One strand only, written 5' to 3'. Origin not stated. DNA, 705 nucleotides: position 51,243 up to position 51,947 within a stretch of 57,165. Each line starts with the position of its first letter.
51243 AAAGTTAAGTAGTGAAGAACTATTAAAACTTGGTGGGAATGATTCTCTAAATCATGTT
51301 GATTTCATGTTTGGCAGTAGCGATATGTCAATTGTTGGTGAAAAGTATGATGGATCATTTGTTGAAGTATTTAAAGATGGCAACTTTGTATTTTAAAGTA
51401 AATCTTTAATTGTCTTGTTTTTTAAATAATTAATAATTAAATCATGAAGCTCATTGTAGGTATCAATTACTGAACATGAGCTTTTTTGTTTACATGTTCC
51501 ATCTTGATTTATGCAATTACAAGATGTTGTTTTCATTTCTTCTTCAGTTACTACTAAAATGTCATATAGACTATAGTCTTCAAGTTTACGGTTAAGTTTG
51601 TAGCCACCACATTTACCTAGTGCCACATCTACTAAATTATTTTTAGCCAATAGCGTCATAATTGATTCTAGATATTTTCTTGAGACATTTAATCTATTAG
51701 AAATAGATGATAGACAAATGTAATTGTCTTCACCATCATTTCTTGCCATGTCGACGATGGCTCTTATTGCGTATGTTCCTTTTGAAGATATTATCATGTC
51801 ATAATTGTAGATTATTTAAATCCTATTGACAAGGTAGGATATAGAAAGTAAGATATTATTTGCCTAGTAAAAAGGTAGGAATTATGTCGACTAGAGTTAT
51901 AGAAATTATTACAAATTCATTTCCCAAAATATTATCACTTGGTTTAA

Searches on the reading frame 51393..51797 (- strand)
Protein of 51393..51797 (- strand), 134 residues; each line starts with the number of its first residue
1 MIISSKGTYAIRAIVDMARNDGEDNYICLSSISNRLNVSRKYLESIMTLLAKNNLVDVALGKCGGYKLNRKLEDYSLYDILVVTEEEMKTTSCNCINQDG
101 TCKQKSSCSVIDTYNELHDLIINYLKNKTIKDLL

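Call 80: search_protein_families(library=pfam, proteins=[window:51393-51797:-], max_evalue=0.01)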
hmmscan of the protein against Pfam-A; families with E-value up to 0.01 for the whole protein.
window:51393-51797:- (134 aa): 1 family
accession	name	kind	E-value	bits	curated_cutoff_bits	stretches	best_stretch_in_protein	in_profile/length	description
PF02082.26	Rrf2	-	4.9e-28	98.3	30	1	3-134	1-130/132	Iron-dependent Transcriptional regulator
